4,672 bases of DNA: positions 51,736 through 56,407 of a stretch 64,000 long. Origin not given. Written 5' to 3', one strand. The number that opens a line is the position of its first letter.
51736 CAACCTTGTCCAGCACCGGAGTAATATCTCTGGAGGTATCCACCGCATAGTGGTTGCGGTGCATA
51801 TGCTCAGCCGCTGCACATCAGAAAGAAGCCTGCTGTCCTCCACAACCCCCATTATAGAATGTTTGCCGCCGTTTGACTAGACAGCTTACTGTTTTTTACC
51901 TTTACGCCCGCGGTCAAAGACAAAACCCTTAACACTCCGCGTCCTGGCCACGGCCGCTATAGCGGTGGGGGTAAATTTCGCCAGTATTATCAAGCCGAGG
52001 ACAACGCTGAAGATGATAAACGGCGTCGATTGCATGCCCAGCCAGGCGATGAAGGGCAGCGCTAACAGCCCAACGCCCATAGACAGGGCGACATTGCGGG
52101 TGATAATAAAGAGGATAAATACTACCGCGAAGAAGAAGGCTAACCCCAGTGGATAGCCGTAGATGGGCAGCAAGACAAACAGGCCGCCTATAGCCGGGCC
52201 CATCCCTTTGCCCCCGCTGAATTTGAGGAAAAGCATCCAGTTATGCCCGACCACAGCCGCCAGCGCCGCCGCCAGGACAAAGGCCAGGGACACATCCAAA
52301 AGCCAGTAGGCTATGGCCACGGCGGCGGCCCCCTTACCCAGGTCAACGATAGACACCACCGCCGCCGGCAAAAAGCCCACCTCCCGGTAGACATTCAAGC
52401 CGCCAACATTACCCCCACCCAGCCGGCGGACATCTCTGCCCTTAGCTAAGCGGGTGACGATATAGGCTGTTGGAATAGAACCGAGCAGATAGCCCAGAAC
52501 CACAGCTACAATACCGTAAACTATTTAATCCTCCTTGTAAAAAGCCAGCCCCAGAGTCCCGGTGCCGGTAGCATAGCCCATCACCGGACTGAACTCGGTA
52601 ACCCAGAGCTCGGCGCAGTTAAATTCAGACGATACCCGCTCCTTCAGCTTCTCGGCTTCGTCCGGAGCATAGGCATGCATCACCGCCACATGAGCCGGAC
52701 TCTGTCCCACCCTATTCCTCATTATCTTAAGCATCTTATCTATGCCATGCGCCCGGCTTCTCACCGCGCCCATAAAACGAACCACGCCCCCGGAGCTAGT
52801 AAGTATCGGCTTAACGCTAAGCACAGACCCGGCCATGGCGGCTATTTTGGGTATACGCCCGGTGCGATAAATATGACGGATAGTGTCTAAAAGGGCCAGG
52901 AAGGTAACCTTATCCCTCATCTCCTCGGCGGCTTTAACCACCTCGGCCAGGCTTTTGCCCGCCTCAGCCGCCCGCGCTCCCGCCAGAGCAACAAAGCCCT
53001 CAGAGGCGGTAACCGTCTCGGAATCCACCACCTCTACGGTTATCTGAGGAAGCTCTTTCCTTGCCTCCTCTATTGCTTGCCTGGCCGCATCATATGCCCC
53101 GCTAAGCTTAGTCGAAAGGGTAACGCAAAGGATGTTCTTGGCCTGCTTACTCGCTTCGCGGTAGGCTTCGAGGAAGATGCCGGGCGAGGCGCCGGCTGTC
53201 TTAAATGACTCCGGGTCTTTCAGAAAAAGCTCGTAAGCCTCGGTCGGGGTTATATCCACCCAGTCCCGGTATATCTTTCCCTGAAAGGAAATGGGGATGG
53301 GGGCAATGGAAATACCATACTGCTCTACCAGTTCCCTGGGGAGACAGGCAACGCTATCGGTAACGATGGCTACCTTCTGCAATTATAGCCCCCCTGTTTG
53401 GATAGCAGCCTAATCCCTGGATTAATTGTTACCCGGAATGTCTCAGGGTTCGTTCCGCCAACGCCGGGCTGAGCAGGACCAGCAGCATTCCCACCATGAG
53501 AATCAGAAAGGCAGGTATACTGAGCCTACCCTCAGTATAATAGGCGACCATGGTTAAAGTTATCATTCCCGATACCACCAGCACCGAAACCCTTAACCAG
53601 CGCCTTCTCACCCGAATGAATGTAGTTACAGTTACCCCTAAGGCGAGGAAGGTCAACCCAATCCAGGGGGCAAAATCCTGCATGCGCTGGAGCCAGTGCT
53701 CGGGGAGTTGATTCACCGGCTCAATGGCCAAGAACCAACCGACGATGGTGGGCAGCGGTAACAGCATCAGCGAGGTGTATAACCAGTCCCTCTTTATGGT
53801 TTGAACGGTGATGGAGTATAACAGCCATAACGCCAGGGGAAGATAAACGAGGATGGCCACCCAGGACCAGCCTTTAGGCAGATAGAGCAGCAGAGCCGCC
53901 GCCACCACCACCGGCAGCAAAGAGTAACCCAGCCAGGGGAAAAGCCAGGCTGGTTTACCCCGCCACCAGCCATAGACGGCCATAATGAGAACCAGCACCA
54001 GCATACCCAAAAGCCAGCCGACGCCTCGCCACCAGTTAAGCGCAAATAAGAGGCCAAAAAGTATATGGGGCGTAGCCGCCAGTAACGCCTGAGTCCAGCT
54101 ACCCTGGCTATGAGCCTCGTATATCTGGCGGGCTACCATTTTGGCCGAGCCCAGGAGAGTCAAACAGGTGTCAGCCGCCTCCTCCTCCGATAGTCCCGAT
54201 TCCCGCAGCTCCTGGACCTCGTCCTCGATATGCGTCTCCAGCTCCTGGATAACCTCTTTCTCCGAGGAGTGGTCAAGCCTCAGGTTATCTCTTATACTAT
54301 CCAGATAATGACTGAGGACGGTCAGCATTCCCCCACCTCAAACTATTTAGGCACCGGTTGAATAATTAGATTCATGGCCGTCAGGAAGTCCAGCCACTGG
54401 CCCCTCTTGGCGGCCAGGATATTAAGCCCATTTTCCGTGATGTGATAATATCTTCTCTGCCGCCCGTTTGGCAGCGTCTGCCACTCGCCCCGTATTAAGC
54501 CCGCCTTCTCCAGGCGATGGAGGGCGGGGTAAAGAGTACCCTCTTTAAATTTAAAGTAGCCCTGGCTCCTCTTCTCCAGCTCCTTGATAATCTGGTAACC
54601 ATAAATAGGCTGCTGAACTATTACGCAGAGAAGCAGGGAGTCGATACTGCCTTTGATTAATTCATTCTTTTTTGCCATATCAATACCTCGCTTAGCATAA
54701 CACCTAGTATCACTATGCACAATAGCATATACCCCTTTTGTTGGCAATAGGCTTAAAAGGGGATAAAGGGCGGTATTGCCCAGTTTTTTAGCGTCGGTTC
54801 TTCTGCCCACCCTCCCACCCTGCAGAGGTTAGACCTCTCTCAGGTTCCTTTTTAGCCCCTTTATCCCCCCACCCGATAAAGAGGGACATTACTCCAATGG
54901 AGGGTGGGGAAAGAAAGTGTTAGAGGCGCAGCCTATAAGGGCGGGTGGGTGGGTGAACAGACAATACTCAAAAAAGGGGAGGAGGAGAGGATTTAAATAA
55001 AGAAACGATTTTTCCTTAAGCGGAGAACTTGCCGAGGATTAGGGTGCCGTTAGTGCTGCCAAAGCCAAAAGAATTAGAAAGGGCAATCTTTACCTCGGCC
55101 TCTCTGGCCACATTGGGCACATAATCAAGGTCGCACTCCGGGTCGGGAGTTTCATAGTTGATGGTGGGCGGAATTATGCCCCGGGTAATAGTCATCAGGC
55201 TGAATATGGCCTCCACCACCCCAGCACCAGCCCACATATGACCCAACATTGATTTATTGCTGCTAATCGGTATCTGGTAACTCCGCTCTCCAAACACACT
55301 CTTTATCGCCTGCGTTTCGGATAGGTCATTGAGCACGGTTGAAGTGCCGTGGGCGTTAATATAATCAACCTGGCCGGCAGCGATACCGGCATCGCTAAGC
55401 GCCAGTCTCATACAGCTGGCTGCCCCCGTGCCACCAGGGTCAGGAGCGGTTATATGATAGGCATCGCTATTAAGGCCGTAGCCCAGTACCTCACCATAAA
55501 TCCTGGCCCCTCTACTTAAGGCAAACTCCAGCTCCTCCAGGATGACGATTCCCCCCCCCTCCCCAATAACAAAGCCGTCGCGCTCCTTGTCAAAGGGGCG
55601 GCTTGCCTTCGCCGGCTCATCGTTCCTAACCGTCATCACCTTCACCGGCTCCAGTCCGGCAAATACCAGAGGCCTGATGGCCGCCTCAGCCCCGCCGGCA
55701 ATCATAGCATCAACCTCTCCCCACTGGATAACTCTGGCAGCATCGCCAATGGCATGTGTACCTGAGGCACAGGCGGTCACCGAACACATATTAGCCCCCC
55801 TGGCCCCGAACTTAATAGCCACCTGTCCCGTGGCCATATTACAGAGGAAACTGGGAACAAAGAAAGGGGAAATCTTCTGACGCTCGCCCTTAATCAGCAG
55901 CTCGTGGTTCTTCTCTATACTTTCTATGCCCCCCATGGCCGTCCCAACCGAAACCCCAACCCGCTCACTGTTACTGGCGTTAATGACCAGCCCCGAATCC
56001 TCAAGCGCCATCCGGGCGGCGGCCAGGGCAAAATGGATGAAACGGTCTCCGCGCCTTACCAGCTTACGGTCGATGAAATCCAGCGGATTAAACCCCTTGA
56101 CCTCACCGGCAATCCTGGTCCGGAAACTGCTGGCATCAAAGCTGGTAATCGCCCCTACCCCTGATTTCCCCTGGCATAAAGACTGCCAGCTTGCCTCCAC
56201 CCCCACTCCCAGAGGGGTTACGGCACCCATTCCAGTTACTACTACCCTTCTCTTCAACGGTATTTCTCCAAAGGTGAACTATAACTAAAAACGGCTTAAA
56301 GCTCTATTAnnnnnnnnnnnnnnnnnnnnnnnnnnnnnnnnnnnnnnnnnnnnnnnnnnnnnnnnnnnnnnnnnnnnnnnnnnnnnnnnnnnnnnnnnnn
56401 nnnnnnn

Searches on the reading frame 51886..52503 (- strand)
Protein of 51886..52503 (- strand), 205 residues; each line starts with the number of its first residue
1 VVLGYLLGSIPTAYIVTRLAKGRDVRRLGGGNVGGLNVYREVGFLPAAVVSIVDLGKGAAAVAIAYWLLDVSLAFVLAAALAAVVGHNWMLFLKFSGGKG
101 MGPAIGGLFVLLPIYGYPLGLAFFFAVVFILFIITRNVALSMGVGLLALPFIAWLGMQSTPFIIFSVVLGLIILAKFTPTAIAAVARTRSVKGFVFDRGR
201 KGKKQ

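Call 81: search_protein_families(library=ncbifam, proteins=[window:51886-52503:-], max_evalue=1e-10)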
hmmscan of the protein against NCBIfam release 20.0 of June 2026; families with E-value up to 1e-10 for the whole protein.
window:51886-52503:- (205 aa): 8 families
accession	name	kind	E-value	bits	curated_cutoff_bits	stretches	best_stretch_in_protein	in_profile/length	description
NF010992.0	PRK14416.1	equivalog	2.8e-60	203.9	222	1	2-179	4-181/207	membrane protein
NF010990.0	PRK14414.1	equivalog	1.5e-37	129.3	261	1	2-196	12-202/210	glycerol-3-phosphate acyltransferase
TIGR00023.1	TIGR00023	equivalog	1.4e-30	106.5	137.2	1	1-174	9-176/196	glycerol-3-phosphate 1-O-acyltransferase PlsY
NF010993.0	PRK14417.1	equivalog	1.4e-26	93.4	249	1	2-154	10-155/232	membrane protein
NF010978.0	PRK14401.1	equivalog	9.9e-16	58.1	163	1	1-158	6-153/187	membrane protein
NF001254.0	PRK00220.2-1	equivalog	2.4e-15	57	199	1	2-174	11-177/182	glycerol-3-phosphate 1-O-acyltransferase PlsY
NF010976.0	PRK14399.1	equivalog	2.7e-12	47.1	419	1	2-158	16-172/258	membrane protein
NF010987.0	PRK14411.1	equivalog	1.4e-11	44.6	243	1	2-178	8-176/204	membrane protein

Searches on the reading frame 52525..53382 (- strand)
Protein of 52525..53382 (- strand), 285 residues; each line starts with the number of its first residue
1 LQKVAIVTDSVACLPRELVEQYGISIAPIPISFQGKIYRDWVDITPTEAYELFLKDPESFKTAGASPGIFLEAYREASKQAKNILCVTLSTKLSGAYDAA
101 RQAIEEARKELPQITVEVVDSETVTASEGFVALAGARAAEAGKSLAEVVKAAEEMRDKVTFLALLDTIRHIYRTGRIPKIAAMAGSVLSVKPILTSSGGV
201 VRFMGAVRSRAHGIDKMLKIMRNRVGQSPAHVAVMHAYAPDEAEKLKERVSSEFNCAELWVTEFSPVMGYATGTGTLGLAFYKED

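Call 81: search_protein_families(library=ncbifam, proteins=[window:52525-53382:-], max_evalue=1e-10)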
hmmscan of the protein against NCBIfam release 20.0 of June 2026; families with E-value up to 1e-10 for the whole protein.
window:52525-53382:- (285 aa): 2 families
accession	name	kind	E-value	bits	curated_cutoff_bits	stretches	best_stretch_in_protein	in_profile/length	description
TIGR00762.1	DegV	domain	6.7e-80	268.2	99.7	1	4-282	1-276/276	DegV family EDD domain-containing protein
NF038249.1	fatty_FakB1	equivalog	1e-35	123.3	350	1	3-282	2-280/286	fatty acid kinase binding subunit FakB1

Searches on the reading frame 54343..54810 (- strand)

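Call 81: search_protein_families(library=ncbifam, proteins=[window:54343-54810:-], max_evalue=1e-10)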
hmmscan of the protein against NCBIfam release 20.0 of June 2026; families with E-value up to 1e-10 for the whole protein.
window:54343-54810:- (155 aa): 3 families
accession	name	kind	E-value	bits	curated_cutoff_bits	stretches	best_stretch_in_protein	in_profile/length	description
TIGR03433.1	padR_acidobact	paralog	1.5e-27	95.7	101.8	1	53-151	2-100/101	PadR family transcriptional regulator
NF053635.1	TransRegRv3488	equivalog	1.6e-13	50.7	140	1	50-136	3-85/98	Rv3488 family transcriptional regulator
NF006931.0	PRK09416.1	equivalog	1.9e-13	50.8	112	1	65-134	52-117/135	PadR family transcriptional regulator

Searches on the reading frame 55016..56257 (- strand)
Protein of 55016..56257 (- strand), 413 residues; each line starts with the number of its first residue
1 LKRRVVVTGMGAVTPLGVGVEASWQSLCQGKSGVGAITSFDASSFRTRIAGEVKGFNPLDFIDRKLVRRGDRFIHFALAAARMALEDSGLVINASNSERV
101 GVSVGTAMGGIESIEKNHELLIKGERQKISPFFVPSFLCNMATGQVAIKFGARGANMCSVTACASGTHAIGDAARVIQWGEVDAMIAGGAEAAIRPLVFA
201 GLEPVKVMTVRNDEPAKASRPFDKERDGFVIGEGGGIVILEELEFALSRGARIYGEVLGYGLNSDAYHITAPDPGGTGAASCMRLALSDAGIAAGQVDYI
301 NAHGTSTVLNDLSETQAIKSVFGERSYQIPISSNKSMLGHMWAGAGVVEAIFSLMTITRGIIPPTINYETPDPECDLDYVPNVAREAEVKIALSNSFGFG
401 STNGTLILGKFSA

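Call 49: search_protein_families(library=pfam, proteins=[window:55016-56257:-], max_evalue=0.000001)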
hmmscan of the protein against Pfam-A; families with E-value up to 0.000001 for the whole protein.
window:55016-56257:- (413 aa): 2 families
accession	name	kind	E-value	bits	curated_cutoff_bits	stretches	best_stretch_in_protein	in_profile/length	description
PF00109.32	ketoacyl-synt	-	1.2e-56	192.6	20.8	1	3-245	2-251/252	Beta-ketoacyl synthase, N-terminal domain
PF02801.28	Ketoacyl-synt_C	-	3.5e-38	130.7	20.8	1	254-369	1-119/119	Beta-ketoacyl synthase, C-terminal domain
